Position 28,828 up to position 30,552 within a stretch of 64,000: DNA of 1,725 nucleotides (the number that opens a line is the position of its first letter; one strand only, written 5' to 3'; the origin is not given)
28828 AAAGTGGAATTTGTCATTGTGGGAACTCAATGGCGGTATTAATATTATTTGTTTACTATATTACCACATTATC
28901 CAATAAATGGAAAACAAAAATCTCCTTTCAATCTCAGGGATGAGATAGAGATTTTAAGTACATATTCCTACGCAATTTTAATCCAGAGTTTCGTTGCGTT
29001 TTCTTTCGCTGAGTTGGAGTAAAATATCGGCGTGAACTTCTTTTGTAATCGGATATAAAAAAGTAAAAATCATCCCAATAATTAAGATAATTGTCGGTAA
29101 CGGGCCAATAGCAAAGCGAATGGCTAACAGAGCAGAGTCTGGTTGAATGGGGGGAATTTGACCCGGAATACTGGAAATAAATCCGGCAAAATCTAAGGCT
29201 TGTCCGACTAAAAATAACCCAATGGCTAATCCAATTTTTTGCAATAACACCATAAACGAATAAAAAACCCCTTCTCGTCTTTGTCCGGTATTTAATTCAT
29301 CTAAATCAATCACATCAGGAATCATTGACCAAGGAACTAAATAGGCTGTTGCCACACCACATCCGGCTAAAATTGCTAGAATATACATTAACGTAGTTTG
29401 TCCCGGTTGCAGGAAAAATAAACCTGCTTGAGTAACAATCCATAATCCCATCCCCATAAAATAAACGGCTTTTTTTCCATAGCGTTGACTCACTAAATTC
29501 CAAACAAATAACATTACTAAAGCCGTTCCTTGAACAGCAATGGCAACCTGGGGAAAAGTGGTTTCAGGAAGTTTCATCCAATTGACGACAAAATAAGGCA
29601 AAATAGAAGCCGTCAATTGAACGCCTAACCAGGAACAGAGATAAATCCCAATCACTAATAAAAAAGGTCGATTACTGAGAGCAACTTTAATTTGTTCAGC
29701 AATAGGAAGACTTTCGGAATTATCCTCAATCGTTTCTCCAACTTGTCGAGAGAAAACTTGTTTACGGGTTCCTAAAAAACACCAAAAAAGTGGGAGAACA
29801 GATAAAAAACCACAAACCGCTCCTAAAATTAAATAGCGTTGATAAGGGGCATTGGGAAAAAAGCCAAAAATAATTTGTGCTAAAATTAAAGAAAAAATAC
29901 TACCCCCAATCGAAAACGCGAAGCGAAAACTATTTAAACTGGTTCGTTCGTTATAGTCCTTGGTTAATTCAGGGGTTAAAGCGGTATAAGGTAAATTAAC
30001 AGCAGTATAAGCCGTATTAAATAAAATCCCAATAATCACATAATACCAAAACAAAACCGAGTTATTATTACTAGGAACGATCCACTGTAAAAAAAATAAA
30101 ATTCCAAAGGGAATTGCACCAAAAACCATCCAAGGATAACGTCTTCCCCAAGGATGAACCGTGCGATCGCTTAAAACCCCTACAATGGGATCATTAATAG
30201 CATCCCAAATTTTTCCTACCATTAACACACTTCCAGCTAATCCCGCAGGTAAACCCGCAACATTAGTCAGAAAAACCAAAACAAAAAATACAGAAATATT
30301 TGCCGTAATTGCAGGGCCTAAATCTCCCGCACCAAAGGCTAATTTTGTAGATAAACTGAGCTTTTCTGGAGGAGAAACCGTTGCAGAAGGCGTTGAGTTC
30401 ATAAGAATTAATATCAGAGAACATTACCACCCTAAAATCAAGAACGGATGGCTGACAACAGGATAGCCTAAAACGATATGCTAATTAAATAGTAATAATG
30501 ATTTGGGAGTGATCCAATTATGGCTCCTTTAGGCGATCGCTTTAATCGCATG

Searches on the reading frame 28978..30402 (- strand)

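Call 58: search_protein_families(library=pfam, proteins=[window:28978-30402:-], max_evalue=0.00001)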
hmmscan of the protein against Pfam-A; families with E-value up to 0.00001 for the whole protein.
window:28978-30402:- (474 aa): 2 families
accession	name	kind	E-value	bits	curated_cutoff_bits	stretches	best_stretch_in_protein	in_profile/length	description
PF13347.12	MFS_2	-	1.1e-99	334.4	27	1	23-454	2-427/427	MFS/sugar transport protein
PF07690.21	MFS_1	-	3.1e-19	69.5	33.4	1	36-395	15-346/347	Major Facilitator Superfamily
